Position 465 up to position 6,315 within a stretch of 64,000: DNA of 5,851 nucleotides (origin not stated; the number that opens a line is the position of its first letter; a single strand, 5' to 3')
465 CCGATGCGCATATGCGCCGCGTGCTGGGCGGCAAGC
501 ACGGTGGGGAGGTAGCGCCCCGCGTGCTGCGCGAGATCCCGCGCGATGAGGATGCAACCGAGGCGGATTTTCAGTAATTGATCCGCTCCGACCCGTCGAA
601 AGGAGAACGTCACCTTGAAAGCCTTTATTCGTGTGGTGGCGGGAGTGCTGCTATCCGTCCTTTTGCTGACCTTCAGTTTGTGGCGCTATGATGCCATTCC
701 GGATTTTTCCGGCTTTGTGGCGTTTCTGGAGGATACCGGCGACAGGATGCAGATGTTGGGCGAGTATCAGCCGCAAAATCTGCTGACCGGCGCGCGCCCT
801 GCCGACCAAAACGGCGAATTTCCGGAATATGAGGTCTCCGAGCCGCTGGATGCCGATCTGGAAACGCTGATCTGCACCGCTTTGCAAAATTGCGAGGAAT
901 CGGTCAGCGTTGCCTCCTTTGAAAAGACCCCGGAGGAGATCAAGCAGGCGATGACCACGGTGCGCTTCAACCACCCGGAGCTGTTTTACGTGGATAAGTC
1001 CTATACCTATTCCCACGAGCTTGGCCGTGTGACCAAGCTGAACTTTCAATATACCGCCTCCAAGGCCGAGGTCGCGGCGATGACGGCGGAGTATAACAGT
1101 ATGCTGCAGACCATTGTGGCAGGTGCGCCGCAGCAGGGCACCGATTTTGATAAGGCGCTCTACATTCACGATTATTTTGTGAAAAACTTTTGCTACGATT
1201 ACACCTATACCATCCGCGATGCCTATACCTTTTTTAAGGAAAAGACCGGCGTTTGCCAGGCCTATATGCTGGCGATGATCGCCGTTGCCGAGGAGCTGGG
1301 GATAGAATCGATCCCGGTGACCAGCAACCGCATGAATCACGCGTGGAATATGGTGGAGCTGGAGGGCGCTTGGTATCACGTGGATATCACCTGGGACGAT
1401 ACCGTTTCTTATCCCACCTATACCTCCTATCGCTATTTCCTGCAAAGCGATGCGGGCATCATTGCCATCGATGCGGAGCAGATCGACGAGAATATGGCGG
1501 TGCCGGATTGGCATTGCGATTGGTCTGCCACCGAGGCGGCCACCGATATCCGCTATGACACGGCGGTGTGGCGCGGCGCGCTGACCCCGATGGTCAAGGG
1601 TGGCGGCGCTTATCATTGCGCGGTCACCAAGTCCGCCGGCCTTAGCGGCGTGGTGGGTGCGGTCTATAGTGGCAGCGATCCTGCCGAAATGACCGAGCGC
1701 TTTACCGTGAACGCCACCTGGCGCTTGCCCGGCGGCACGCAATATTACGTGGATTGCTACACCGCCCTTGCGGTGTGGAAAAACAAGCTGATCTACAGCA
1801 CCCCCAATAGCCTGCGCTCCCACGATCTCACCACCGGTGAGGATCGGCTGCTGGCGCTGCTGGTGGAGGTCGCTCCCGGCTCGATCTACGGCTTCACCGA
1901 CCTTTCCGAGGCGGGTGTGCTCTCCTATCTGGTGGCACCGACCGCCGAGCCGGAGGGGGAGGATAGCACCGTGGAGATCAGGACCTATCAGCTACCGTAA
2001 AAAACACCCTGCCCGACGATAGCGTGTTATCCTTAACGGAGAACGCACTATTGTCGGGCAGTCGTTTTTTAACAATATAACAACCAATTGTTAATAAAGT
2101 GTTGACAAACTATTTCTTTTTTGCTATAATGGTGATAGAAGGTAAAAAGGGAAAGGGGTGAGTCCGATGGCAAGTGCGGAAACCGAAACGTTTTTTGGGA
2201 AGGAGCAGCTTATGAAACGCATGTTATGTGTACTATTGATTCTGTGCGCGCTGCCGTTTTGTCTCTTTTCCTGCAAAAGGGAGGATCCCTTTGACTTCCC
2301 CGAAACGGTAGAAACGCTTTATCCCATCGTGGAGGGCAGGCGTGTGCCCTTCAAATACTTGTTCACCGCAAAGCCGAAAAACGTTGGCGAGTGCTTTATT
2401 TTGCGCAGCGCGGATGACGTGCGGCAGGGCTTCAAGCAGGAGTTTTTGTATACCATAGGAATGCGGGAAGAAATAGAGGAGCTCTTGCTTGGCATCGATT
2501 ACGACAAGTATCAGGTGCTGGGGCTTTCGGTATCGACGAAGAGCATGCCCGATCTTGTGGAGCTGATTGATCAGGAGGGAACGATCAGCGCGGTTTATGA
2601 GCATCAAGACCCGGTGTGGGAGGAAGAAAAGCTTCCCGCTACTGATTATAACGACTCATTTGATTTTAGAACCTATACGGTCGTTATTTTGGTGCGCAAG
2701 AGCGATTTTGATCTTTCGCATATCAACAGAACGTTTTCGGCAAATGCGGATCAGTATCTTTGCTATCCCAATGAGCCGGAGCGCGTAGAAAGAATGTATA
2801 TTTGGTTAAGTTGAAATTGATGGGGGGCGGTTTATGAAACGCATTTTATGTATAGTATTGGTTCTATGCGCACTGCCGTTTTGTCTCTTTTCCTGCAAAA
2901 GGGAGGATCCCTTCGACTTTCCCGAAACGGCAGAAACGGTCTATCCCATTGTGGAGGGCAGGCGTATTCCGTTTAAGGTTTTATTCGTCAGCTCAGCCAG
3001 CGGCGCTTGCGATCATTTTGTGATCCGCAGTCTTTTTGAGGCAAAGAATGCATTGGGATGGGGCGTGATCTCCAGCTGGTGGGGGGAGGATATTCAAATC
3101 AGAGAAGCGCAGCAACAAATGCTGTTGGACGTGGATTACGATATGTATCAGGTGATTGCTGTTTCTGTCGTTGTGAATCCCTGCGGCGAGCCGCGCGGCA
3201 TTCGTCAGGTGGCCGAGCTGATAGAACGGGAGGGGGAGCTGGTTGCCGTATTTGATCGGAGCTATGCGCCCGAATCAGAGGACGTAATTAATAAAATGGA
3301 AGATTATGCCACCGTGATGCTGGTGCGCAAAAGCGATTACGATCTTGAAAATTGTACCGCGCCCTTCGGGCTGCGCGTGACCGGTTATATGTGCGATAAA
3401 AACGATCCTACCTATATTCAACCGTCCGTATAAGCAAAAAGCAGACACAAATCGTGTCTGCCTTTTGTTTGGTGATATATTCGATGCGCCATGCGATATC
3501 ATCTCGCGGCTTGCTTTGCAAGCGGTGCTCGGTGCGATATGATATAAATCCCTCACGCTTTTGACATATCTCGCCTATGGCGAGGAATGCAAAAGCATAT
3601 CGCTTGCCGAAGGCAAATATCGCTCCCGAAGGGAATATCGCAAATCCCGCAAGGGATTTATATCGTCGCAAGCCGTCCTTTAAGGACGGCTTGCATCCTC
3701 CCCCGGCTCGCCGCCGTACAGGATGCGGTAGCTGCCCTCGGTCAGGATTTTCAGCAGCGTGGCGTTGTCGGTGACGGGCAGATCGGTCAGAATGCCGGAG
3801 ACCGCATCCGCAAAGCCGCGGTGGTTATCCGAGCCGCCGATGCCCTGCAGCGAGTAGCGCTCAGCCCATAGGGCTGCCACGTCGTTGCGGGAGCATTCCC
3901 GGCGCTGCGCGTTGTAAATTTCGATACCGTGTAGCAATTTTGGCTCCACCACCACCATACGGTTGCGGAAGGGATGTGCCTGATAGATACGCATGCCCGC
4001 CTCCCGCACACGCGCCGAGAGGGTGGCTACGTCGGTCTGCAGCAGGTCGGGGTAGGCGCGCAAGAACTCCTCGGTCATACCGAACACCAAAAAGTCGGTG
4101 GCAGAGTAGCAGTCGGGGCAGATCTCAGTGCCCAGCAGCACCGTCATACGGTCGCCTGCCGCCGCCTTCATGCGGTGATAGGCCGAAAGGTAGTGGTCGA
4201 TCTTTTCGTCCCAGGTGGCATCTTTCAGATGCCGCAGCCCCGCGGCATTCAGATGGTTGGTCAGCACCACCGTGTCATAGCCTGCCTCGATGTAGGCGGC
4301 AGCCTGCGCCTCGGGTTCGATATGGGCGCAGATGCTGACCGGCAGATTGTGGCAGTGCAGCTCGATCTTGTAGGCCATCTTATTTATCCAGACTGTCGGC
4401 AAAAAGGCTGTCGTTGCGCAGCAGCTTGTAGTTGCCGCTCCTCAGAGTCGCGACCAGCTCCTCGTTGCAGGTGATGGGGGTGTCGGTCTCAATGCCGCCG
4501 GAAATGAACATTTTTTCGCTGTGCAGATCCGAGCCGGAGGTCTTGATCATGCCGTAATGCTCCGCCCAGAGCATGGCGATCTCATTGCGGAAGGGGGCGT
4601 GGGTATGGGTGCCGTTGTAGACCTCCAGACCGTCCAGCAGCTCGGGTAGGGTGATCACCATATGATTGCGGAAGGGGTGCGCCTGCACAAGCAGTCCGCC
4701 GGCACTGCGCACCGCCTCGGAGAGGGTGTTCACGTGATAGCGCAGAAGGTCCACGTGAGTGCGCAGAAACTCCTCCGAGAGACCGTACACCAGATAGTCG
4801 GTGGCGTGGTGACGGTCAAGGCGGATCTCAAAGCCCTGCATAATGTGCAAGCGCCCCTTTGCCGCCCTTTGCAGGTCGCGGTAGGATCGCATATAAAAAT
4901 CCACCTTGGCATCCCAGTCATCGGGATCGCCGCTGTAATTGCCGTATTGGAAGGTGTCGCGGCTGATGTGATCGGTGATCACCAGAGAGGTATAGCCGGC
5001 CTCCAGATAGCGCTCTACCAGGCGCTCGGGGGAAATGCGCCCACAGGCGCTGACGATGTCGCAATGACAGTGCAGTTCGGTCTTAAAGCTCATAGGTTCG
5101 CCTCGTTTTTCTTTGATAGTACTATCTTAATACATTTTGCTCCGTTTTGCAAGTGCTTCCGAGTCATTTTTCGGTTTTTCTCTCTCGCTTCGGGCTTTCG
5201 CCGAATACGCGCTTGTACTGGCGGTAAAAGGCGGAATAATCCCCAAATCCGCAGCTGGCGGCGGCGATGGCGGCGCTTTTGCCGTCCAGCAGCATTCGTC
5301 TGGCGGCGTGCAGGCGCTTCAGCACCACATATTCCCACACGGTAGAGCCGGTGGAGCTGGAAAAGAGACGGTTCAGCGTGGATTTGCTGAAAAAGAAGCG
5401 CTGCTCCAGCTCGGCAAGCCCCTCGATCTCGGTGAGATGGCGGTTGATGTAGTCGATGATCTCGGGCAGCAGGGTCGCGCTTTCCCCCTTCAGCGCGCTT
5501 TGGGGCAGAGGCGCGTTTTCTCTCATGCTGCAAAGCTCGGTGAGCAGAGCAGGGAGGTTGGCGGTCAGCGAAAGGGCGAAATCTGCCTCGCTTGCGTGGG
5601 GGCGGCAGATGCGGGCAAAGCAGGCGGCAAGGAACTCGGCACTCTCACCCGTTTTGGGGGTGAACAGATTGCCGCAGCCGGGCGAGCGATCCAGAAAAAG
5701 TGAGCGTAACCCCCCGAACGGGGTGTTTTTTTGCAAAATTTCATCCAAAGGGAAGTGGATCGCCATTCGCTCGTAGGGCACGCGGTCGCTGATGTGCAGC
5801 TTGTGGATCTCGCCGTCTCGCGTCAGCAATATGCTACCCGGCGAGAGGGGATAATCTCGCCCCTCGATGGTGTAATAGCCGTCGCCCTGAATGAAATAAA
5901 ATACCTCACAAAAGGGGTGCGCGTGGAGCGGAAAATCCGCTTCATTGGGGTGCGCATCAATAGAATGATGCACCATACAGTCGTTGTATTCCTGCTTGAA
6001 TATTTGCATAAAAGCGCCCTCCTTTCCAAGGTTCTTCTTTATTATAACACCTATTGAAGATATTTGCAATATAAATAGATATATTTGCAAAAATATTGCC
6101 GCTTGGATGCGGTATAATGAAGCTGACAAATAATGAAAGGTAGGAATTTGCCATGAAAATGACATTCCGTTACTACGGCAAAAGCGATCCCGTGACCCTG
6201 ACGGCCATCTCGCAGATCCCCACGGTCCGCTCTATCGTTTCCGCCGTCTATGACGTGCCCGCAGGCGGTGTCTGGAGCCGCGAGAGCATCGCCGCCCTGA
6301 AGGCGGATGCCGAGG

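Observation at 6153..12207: uxuA-uxuB operon extended by two TIM-barrel isomerase/lyase-like genes plus a Gfo/Idh/MocA oxidoreductase, with no uxaC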

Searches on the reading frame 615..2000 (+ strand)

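Call 10: search_protein_families(library=pfam, proteins=[window:615-2000:+], max_evalue=0.01)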
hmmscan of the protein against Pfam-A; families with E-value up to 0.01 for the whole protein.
window:615-2000:+ (461 aa): 1 family
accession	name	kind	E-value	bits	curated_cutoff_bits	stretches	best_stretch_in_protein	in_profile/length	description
PF01841.26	Transglut_core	-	7e-13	49.2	23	1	174-257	11-107/108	Transglutaminase-like superfamily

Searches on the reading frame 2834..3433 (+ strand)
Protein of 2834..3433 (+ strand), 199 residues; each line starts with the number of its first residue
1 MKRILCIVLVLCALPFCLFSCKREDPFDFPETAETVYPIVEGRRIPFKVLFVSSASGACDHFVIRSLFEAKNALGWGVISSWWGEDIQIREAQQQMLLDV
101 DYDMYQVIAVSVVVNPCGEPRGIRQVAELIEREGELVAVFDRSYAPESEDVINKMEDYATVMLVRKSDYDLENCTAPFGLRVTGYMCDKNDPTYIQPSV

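Call 10: search_protein_families(library=pfam, proteins=[window:2834-3433:+], max_evalue=0.01)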
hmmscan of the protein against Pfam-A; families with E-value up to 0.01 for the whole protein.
window:2834-3433:+ (199 aa): 0 families

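Call 75: find_encoding_contigs(protein=window:2834-3433:+, flank=10000, max_places=1)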
Protein window:2834-3433:+ (199 aa): 22 contigs read that carry it; 1 place shown.
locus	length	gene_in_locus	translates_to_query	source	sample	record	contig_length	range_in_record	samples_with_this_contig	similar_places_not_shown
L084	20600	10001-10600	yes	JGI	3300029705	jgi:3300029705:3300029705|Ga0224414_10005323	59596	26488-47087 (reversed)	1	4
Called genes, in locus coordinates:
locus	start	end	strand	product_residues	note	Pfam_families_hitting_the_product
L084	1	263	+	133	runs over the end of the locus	-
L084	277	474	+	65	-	-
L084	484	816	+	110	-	-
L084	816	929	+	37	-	-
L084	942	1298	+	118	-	-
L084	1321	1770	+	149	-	-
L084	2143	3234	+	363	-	PF00266:Aminotran_5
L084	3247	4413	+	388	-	PF00389:2-Hacid_dh, PF02826:2-Hacid_dh_C, PF03446:NAD_binding_2 (weak)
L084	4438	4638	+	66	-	-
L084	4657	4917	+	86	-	-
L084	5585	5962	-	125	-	PF04480:DUF559, PF10881:DUF2726 (weak)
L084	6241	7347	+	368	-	PF03462:PCRF, PF16326:ABC_tran_CTD (weak), PF00472:RF-1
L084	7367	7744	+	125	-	-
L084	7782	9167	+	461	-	PF01841:Transglut_core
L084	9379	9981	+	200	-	-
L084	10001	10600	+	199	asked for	-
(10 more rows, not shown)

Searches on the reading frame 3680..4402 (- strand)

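Call 10: search_protein_families(library=pfam, proteins=[window:3680-4402:-], max_evalue=0.01)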
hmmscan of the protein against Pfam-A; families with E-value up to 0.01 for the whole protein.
window:3680-4402:- (240 aa): 2 families
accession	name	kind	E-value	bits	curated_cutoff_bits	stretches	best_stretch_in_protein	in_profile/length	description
PF13263.12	PHP_C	-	0.0003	20.7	21.3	1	172-195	3-26/56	PHP-associated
PF02811.25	PHP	-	0.00073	20.3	26.4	1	14-95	1-64/164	PHP domain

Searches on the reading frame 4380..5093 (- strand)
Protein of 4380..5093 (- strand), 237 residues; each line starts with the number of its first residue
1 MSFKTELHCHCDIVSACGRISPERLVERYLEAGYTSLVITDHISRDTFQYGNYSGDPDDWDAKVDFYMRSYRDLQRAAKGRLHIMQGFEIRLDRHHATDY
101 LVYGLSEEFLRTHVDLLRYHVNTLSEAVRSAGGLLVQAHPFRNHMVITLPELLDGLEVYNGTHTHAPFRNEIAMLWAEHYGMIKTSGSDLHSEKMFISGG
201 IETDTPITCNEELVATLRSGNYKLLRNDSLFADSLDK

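Call 3: search_protein_families(library=pfam, proteins=[window:4380-5093:-])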
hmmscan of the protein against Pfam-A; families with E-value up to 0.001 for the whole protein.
window:4380-5093:- (237 aa): 2 families
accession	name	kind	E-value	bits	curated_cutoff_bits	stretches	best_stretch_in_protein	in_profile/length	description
PF02811.25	PHP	-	1.2e-06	29.4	26.4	1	6-117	1-71/164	PHP domain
PF13263.12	PHP_C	-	7.1e-05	22.7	21.3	1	169-221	3-55/56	PHP-associated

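Call 4: search_protein_families(library=ncbifam, proteins=[window:4380-5093:-])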
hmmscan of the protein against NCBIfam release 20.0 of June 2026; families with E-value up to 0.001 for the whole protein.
window:4380-5093:- (237 aa): 4 families
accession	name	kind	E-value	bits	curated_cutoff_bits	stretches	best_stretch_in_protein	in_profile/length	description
NF041577.1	nside_bi_sphtase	equivalog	1.6e-08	34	400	0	126-209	175-269/276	3',5'-nucleoside bisphosphate phosphatase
NF038032.1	CehA_McbA_metalo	domain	3e-08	33.5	80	1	4-192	4-180/315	CehA/McbA family metallohydrolase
NF047791.1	RNaseRnm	equivalog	1.6e-07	30.9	375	0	6-47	4-43/275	RNase RNM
TIGR01856.1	hisJ_fam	subfamily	1.2e-06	28.4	90.2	1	7-96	3-89/252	histidinol-phosphatase HisJ family protein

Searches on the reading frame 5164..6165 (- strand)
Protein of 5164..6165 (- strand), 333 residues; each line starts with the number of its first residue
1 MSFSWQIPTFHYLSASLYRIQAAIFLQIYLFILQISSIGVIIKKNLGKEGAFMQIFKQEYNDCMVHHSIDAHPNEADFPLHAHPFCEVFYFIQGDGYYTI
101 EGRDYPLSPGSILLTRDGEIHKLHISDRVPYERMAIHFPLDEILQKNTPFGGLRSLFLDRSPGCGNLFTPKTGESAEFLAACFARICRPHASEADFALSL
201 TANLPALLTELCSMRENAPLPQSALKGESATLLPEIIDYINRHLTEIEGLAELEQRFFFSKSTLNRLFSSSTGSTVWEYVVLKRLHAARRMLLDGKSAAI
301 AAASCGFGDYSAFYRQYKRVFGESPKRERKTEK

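Call 3: search_protein_families(library=pfam, proteins=[window:5164-6165:-])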
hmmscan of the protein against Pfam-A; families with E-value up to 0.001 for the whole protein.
window:5164-6165:- (333 aa): 4 families
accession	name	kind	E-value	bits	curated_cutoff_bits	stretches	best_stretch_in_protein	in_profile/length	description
PF12833.13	HTH_18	-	1.7e-18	67.1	33.6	1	255-330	3-79/80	Helix-turn-helix domain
PF02311.25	AraC_binding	-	5.1e-16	59.1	21.1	1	69-196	7-123/135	AraC-like ligand binding domain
PF07883.17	Cupin_2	-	2e-09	37.5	27.2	1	72-124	6-57/70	Cupin domain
PF00165.29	HTH_AraC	-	6.9e-07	29.7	26.6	1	302-329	15-41/42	Bacterial regulatory helix-turn-helix proteins, AraC family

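Call 4: search_protein_families(library=ncbifam, proteins=[window:5164-6165:-])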
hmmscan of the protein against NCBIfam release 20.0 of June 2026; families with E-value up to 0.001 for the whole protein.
window:5164-6165:- (333 aa): 23 families
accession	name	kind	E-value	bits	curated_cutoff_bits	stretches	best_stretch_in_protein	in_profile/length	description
NF010028.0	PRK13503.1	equivalog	8.2e-18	64.8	288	2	228-331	168-272/278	HTH-type transcriptional activator RhaS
TIGR04094.1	adjacent_YSIRK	equivalog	1.2e-16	60.6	200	1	230-327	284-381/383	YSIRK-targeted surface antigen transcriptional regulator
NF006902.0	PRK09393.1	equivalog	1.3e-12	47.6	425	1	228-331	217-321/327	transcriptional regulator FtrA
NF007860.0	PRK10572.1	equivalog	3.3e-11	42.6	208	1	176-331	133-284/292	arabinose operon transcriptional regulator AraC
NF010026.0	PRK13501.1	equivalog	2.8e-09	36.6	363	1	236-329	181-275/290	HTH-type transcriptional activator RhaR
NF052371.1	TransRegGbdRPseu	equivalog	3.3e-08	33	480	1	219-332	213-327/365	choline metabolism transcriptional regulator GbdR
NF041533.1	trans_reg_TagK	equivalog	2.8e-07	30.5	270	1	229-330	3-105/178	transcriptional regulator TagK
NF041686.2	ant_diox_reg_AndR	equivalog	4.7e-07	29.7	350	1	202-327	185-316/321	anthranilate 1,2-dioxygenase regulatory protein AndR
NF007243.0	PRK09685.1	equivalog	8.2e-07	28.7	199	1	199-331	173-301/303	transcriptional regulator FeaR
NF010025.2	PRK13500.1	equivalog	1.5e-06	28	525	0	228-331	173-277/282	HTH-type transcriptional activator RhaR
NF047455.1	TF_Staph_AryK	equivalog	2.7e-06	25.9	850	1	232-331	158-258/759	transcriptional regulator AryK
NF012144.2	ramA_TF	equivalog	4.5e-06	27.1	180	1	230-332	4-107/108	RamA family antibiotic efflux transcriptional regulator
NF047788.1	TransRegPocR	equivalog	9.9e-06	25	500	1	236-331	194-290/296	transcriptional regulator PocR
NF011964.0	PRK15435.1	equivalog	1.3e-05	24.4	345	1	250-330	102-182/354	bifunctional DNA-binding transcriptional regulator/O6-methylguanine-DNA methyltransferase Ada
NF010027.0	PRK13502.1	equivalog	1.5e-05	24.6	384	0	70-121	24-74/282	HTH-type transcriptional activator RhaR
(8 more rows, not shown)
